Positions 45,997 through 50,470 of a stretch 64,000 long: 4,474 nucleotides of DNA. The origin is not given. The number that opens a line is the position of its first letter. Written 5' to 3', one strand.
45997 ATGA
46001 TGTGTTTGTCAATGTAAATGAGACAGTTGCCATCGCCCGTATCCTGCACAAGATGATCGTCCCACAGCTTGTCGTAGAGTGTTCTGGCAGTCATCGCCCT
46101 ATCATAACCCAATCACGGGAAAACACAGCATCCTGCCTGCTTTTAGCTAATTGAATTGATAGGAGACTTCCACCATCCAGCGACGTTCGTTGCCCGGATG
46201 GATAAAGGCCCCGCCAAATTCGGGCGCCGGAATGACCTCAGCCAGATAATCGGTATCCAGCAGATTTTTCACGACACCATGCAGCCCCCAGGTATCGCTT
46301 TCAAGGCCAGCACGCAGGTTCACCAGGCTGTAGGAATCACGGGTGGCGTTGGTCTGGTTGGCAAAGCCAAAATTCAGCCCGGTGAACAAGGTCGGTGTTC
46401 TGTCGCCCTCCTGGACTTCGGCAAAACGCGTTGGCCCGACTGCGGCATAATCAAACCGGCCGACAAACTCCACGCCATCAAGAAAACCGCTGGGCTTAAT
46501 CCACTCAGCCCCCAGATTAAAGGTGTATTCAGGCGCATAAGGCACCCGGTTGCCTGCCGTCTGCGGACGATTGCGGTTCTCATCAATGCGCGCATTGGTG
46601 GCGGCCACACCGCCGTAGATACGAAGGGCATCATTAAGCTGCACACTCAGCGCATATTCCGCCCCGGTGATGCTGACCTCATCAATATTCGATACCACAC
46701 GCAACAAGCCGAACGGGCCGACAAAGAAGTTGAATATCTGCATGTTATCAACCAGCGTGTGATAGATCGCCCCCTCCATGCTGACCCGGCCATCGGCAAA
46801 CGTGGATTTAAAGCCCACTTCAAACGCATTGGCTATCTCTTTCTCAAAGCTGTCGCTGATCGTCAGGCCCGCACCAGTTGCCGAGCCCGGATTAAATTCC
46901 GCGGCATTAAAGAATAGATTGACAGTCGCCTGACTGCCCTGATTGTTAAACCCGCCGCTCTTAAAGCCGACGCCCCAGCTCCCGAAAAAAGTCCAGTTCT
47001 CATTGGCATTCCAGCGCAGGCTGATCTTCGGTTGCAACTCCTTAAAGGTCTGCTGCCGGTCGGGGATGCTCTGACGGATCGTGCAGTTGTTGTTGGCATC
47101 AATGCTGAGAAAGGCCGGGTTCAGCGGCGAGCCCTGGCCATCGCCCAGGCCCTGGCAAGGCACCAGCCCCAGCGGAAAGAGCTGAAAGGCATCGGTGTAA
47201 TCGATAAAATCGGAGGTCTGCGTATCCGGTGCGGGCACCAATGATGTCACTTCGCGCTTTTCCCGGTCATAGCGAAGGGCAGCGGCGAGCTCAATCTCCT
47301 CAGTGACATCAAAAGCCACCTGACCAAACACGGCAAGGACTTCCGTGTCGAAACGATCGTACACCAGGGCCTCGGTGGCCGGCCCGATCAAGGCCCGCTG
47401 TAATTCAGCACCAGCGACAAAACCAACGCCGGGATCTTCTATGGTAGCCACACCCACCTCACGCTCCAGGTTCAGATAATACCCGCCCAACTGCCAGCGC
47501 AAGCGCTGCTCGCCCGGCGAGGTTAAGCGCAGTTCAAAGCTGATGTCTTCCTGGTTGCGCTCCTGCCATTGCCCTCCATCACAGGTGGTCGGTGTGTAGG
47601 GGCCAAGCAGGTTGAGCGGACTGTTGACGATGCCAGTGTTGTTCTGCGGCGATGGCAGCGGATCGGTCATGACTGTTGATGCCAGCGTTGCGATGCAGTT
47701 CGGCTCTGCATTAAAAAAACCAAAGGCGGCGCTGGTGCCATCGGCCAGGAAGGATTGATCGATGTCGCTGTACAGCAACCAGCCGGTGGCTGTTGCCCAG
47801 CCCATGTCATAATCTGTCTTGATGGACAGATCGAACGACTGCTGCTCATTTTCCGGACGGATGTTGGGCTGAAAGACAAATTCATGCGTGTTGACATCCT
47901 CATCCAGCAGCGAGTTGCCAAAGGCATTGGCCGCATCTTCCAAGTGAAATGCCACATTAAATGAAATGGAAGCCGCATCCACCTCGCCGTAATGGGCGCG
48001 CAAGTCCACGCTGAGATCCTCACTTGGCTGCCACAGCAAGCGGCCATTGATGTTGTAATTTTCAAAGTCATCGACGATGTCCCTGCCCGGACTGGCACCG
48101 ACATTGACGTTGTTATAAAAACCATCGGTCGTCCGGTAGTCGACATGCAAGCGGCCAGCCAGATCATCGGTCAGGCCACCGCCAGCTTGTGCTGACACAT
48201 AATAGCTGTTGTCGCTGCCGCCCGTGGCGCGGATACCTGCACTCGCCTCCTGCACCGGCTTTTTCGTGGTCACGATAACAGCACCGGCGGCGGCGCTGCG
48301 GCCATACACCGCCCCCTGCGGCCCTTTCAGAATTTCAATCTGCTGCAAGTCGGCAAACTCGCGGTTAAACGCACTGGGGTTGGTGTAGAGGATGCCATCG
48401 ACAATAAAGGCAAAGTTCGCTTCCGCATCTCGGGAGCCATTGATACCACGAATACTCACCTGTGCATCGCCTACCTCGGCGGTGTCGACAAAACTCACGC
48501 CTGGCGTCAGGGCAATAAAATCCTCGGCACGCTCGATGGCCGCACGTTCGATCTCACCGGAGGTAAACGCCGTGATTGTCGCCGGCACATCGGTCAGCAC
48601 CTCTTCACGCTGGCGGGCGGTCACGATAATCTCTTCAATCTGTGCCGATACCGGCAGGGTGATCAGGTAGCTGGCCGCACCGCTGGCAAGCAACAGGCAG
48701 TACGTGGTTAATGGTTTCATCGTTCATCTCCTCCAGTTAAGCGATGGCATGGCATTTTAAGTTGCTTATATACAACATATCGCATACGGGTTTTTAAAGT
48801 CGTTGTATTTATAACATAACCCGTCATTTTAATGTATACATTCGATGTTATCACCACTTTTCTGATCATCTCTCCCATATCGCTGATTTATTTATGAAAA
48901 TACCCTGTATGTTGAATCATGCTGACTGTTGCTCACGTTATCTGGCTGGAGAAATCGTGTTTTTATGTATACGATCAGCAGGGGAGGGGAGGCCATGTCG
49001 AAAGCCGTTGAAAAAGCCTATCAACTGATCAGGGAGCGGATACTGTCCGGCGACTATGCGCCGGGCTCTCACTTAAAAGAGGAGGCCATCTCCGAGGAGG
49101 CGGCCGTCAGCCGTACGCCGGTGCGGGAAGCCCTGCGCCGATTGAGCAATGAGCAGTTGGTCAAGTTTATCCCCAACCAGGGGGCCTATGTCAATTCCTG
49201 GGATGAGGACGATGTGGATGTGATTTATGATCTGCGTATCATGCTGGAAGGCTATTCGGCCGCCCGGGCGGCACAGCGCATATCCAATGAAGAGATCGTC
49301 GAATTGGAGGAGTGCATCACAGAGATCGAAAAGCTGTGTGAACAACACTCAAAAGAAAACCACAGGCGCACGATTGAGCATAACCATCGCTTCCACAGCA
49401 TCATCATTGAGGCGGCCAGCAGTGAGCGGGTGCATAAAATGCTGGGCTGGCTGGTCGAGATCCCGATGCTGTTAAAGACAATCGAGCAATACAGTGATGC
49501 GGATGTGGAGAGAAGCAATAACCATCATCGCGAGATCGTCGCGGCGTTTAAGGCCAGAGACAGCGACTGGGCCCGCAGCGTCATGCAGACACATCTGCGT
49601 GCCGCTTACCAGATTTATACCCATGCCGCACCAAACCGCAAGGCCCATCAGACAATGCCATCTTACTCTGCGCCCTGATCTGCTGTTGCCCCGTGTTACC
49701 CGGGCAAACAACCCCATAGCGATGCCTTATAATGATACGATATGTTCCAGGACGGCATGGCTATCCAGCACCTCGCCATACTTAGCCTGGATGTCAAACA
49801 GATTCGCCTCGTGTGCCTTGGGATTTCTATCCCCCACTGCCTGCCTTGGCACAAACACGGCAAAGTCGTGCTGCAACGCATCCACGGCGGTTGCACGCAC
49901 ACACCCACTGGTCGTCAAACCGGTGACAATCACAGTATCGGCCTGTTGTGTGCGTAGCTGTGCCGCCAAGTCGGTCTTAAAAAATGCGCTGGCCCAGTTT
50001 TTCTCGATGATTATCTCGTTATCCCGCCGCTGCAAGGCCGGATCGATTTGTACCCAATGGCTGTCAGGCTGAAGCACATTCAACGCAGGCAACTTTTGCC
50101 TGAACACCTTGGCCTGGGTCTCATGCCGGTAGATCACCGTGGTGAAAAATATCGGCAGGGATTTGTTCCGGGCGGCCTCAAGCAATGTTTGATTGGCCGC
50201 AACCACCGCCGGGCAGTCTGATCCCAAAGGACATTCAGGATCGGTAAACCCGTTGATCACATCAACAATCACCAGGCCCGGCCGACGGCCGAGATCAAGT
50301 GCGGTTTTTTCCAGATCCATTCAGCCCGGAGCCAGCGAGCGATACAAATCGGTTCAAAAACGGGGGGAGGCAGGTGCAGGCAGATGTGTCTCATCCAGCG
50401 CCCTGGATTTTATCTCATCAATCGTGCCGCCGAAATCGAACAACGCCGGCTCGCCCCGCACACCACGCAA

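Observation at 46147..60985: Uncharacterised ~15-kb catabolic locus combining TonB-dependent uptake, ATP-dependent hydantoinase/oxoprolinase, cysteine hydrolase, CoA-transferase + lyase, racemase-like, NTF2 pair and a PLP enzyme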

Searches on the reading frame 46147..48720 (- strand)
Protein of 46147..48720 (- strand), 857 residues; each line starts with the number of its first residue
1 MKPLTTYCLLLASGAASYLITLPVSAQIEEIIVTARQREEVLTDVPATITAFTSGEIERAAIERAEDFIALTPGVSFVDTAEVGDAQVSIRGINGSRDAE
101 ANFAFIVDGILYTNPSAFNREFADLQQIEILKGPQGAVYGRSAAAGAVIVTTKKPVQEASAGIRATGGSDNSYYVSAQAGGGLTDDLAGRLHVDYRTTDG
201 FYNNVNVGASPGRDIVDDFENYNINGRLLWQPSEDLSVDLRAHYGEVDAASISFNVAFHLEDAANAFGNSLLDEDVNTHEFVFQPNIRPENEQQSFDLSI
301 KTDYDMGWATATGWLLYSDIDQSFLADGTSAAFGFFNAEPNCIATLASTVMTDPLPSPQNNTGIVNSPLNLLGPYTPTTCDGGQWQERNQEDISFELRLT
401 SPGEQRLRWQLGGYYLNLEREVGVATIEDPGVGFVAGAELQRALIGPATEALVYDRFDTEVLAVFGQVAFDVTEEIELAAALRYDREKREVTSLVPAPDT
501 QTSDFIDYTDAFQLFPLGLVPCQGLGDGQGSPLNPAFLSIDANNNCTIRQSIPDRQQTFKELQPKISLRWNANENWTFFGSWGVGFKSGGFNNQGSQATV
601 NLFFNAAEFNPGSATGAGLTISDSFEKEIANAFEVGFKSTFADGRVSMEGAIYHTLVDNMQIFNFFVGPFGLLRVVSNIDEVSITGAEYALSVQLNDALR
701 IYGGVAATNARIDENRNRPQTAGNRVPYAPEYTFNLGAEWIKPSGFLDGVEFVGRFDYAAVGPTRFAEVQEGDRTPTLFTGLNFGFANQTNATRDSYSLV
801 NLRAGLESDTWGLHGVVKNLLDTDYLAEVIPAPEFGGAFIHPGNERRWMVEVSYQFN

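Call 3: search_protein_families(library=pfam, proteins=[window:46147-48720:-])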
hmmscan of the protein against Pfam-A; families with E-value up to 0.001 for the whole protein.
window:46147-48720:- (857 aa): 2 families
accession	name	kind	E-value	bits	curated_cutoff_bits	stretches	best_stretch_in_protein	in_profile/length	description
PF00593.30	TonB_dep_Rec_b-barrel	-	2.2e-36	127.1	27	1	275-820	43-436/436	TonB dependent receptor-like, beta-barrel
PF07715.20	Plug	-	3e-17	63.5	23.9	1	43-147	3-107/107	TonB-dependent Receptor Plug Domain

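Call 4: search_protein_families(library=ncbifam, proteins=[window:46147-48720:-])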
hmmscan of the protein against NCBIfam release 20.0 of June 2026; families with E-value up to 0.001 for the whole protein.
window:46147-48720:- (857 aa): 25 families
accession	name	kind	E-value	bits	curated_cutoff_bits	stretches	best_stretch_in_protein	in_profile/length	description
TIGR01783.1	TonB-siderophor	subfamily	7e-48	163.7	223.5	2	543-856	391-649/649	TonB-dependent siderophore receptor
TIGR01785.1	TonB-hemin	subfamily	1.8e-26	92.8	316.85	2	29-295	2-273/677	TonB-dependent heme/hemoglobin receptor family protein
TIGR01786.1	TonB-hemlactrns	subfamily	1.1e-18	67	323.75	2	30-253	2-244/719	TonB-dependent hemoglobin/transferrin/lactoferrin family receptor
TIGR01779.1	TonB-B12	equivalog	1.1e-16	60.5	599.7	1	25-243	25-243/614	TonB-dependent vitamin B12 receptor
NF053590.1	TonB_dep_TOL0244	equivalog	2.1e-15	56.4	645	2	27-199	9-185/604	TOL_0244 family TonB-dependent receptor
TIGR04056.1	OMP_RagA_SusC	subfamily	5.7e-14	51.4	368.25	1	25-167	75-217/981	SusC/RagA family TonB-linked outer membrane protein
NF007349.0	PRK09840.1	equivalog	6.3e-14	50.9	686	2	73-192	99-214/760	catecholate siderophore receptor Fiu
NF047944.1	FoxamRcptFoxA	equivalog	4.4e-11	41.8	1300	1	124-244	134-244/697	ferrioxamine B receptor FoxA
NF041535.1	TonB_rec_PqqU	equivalog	6e-11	41.3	1200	1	34-195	4-171/676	TonB-dependent receptor PqqU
NF010048.1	PRK13524.1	subfamily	2.5e-10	39.5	493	1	125-340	148-362/744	FepA family TonB-dependent siderophore receptor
NF010651.0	PRK14050.1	equivalog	2.5e-10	39.1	884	1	20-253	54-276/730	TonB-dependent siderophore receptor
NF007465.0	PRK10044.1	equivalog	3.1e-10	38.9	803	1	34-237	68-261/726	ferrichrome porin FhuA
NF007926.1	PRK10641.1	equivalog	4.4e-10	38.7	836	1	24-230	23-230/617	TonB-dependent vitamin B12 receptor BtuB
NF007478.2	PRK10064.1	equivalog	1.2e-09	37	745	1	19-161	18-166/663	catecholate siderophore receptor CirA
NF010010.0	PRK13483.1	equivalog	2.2e-09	35.9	927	1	3-167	8-177/660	ligand-gated channel protein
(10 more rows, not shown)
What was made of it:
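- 46147..48720 (-): TonB-dependent outer-membrane receptor (857 aa), the presumed uptake step. It carries Plug and beta-barrel domains (call 3) and reaches no NCBIfam equivalog cut-off (call 4).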

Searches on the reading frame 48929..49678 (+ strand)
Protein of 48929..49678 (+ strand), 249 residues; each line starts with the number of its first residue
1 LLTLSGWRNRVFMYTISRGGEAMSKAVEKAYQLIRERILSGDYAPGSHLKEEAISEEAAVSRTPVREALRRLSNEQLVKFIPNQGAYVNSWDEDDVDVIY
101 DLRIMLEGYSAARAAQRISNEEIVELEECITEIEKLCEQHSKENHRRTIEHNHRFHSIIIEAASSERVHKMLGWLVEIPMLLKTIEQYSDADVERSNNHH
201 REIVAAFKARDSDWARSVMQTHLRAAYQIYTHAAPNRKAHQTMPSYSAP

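Call 3: search_protein_families(library=pfam, proteins=[window:48929-49678:+])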
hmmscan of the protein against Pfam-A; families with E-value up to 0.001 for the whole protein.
window:48929-49678:+ (249 aa): 2 families
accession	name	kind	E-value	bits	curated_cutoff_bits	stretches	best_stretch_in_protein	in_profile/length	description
PF07729.17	FCD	-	1.3e-22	80.9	24.3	1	99-224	2-124/125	FCD domain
PF00392.27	GntR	-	3.6e-19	68.6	27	1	28-88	3-64/64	Bacterial regulatory proteins, gntR family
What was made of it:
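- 48929..49678 (+): GntR-family regulator with an FCD domain (FadR subfamily), the probable repressor of the regulon. The true start is probably a later ATG. Pfam finds GntR + FCD (call 3).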

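Call 4: search_protein_families(library=ncbifam, proteins=[window:48929-49678:+])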
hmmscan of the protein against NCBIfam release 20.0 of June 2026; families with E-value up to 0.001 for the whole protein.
window:48929-49678:+ (249 aa): 15 families
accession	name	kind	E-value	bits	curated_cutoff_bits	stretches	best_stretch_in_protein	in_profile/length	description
TIGR03338.1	phnR_burk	equivalog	2.7e-32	112.1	271.5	1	33-225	19-208/212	phosphonate utilization associated transcriptional regulator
NF008576.0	PRK11534.1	equivalog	5.7e-18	65.4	218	1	27-230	9-217/225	DNA-binding transcriptional regulator CsiR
NF008504.0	PRK11414.1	equivalog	8.7e-16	58.3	225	1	34-223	20-208/221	GntR family transcriptional regulator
NF003011.0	PRK03837.1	subfamily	3e-14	53.2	260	1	93-234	101-237/241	transcriptional regulator NanR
NF007292.0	PRK09764.1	equivalog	6.2e-09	35.4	281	1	33-129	13-107/240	GntR family transcriptional regulator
NF008571.0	PRK11523.1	equivalog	2.2e-08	33.9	396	1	34-232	17-227/258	transcriptional regulator ExuR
NF007001.0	PRK09464.1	equivalog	2.3e-08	34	330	1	32-224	17-226/254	pyruvate dehydrogenase complex transcriptional repressor PdhR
NF007741.0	PRK10421.1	equivalog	7.3e-08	32.1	311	1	28-225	14-228/262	transcriptional regulator LldR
NF007588.0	PRK10225.1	equivalog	9.6e-08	31.6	442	1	31-226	15-227/257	Uxu operon transcriptional regulator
TIGR02018.2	his_ut_repres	equivalog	1.7e-07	30.8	220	1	32-90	6-65/226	histidine utilization transcriptional repressor HutC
NF041547.1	GntR_LSA1692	equivalog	3.6e-06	26.8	275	1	30-155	6-127/233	GntR family transcriptional regulator, LSA1692 subfamily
NF007442.0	PRK09990.1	equivalog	1.1e-05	24.9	301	1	53-178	39-179/256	transcriptional regulator GlcC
NF052282.1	PLP_TF_PdxR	equivalog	1.4e-05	24.3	320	1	28-96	4-73/448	MocR-like pyridoxine biosynthesis transcription factor PdxR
TIGR02812.1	fadR_gamma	equivalog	0.00027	20.7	249.2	0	30-102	11-84/235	fatty acid metabolism transcriptional regulator FadR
NF003444.0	PRK04984.1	equivalog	0.00091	18.8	189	0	30-90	12-73/239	fatty acid metabolism transcriptional regulator FadR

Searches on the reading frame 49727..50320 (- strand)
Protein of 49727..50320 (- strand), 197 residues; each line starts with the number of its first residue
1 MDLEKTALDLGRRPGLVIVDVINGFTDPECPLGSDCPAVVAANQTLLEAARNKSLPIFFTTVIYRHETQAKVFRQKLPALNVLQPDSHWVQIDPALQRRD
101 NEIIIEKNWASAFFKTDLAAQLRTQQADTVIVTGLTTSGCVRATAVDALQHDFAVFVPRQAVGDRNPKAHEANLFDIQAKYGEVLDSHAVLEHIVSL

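Call 3: search_protein_families(library=pfam, proteins=[window:49727-50320:-])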
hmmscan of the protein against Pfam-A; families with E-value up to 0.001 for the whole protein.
window:49727-50320:- (197 aa): 1 family
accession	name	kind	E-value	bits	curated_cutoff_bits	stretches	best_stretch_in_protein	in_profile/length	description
PF00857.26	Isochorismatase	-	2.5e-39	135.6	27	1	16-187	3-173/175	Isochorismatase domain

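Call 4: search_protein_families(library=ncbifam, proteins=[window:49727-50320:-])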
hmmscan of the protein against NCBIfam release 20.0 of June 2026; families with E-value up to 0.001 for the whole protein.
window:49727-50320:- (197 aa): 5 families
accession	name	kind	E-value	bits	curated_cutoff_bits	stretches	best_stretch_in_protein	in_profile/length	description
NF008517.0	PRK11440.1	equivalog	9.3e-17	61.6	195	1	15-192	10-186/188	hydrolase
NF050097.1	BiurAmidohydBiuH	equivalog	6.3e-12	45.4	370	1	78-193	102-216/221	biuret amidohydrolase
TIGR03614.1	RutB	equivalog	7.6e-10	38.8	377.95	1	91-191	115-216/226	pyrimidine utilization protein B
NF008623.0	PRK11609.1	equivalog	2.7e-05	24.1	174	1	115-159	131-175/213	bifunctional nicotinamidase/pyrazinamidase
NF041461.1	C_hydro_YcaC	equivalog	0.00035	20.1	310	1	115-180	90-155/201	isochorismate family cysteine hydrolase YcaC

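Call 9: search_solved_structures(query=window:49727-50320:-, max_evalue=0.001)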
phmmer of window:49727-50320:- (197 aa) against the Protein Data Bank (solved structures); distinct sequences matched with E-value up to 0.001: 39.
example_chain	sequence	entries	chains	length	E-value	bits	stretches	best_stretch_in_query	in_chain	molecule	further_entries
26st_A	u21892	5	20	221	7.7e-47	162.8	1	9-186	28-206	N-carbamoylsarcosine amidohydrolase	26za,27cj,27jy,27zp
4l07_A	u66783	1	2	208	1.8e-37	132.3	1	10-194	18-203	Hydrolase, isochorismatase family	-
1nba_A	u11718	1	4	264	3.7e-37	131.2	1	7-194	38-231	N-CARBAMOYLSARCOSINE AMIDOHYDROLASE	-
4l08_B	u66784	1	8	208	3.3e-36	128.1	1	10-194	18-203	Hydrolase, isochorismatase family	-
3ot4_A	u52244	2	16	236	3.1e-31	111.9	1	7-187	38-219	Putative isochorismatase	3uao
3hb7_A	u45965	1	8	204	6.8e-13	52.1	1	15-178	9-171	Isochorismatase hydrolase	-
3txy_A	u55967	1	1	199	1.5e-12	51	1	14-186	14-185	Isochorismatase family protein family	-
3eef_A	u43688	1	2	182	5.2e-11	46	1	13-165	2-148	N-carbamoylsarcosine amidase related protein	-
3hu5_A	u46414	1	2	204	9.3e-11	45.1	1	10-179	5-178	Isochorismatase family protein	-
3irv_A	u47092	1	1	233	1.3e-10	44.7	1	13-157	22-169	CYSTEINE HYDROLASE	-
1j2r_A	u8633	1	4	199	8.3e-10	42.1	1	14-184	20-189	Hypothetical isochorismatase family protein yecD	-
1ilw_A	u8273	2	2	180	6.9e-09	39.1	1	107-179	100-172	180 aa long hypothetical Pyrazinamidase/nicotinamidase | 180aa long hypothetical Pyrazinamidase/Nicotinamidase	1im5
5zn8_A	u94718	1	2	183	1.6e-08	37.8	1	101-177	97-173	Isochorismatase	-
6a8l_A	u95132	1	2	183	2.2e-08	37.4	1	101-177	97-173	Isochorismatase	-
3oqp_A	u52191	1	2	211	2.4e-08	37.3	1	14-164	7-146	Putative isochorismatase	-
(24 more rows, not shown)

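Call 68: search_solved_structures(query=window:49727-50320:-, max_evalue=1e-25, show_alignments=5)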
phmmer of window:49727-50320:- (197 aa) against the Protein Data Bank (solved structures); distinct sequences matched with E-value up to 1e-25: 5.
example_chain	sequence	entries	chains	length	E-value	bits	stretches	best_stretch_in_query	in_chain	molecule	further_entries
26st_A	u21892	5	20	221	7.7e-47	162.8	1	9-186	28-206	N-carbamoylsarcosine amidohydrolase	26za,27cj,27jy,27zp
4l07_A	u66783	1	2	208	1.8e-37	132.3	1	10-194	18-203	Hydrolase, isochorismatase family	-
1nba_A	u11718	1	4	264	3.7e-37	131.2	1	7-194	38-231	N-CARBAMOYLSARCOSINE AMIDOHYDROLASE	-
4l08_B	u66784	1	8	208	3.3e-36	128.1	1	10-194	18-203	Hydrolase, isochorismatase family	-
3ot4_A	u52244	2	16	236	3.1e-31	111.9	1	7-187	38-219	Putative isochorismatase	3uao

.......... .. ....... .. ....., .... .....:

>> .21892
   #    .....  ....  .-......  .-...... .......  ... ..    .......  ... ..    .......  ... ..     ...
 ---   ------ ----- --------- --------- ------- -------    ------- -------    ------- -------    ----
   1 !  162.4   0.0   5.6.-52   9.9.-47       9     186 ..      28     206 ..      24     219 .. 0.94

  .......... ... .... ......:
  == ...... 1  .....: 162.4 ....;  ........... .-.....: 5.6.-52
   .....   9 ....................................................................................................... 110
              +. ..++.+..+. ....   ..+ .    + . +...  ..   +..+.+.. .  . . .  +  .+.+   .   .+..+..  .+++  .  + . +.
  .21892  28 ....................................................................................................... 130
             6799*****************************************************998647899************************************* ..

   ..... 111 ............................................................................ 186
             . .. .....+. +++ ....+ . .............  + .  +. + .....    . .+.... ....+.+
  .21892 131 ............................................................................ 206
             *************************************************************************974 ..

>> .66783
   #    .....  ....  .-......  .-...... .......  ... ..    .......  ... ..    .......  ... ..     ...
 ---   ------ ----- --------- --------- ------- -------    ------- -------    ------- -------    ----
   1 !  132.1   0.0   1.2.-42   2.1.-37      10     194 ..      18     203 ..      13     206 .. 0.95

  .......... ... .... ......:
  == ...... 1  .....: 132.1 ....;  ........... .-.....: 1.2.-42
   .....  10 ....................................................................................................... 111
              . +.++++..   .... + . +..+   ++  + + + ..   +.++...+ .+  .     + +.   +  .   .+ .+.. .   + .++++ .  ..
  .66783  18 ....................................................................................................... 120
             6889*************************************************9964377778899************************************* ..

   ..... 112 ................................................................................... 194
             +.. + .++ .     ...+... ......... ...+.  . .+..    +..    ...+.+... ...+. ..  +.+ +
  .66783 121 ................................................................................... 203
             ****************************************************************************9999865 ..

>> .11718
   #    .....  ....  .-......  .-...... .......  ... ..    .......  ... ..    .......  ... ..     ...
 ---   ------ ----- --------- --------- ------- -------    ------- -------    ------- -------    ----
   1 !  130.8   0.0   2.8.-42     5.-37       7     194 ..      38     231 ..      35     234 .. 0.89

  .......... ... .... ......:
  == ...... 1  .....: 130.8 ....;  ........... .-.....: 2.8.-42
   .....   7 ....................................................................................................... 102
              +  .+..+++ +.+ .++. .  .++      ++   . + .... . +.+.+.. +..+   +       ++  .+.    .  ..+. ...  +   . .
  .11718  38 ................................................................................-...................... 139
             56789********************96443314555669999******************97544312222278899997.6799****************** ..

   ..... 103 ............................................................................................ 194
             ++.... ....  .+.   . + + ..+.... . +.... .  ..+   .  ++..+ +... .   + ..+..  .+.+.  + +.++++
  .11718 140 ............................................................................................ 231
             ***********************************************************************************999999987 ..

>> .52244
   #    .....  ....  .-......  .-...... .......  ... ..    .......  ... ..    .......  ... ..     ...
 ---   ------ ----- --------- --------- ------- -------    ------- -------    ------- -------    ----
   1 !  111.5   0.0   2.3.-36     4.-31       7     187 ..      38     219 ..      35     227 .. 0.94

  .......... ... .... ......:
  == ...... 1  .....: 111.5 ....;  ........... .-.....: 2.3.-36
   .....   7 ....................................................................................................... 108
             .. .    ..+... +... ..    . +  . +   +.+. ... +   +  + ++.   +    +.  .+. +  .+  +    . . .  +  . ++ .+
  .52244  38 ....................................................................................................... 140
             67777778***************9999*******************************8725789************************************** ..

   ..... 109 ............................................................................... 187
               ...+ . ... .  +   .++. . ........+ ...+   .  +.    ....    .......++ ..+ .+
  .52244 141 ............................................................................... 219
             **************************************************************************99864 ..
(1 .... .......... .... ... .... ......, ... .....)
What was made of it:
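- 49727..50320 (-): Isochorismatase-fold cysteine hydrolase of the N-carbamoylsarcosine amidase / maleamate amidase clade. The nucleophile Cys in TSGCVRA aligns with the Cys-to-Ala site of 4l08 (calls 9, 68).
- On Isochorismatase-fold cysteine hydrolases, N-carbamoylsarcosine amidase / maleamate amidase clade: The Cys in TSGCVRA aligns with the Cys-to-Ala position of 4l08 (call 68).
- Closest known: Lower nicotinate/nicotine pathway. Same: The window's hydrolase matches Ami (4l07) and NicF (3ot4) at 1e-37 and 1e-31 (calls 9, 68).
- The hydrolase is roughly equally similar to N-carbamoylsarcosine amidases and maleamate amidases, and it keeps the nucleophile Cys (call 68). The hydrolase is about as close to maleamate amidases as to the Arthrobacter N-carbamoylsarcosine amidase (call 68).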
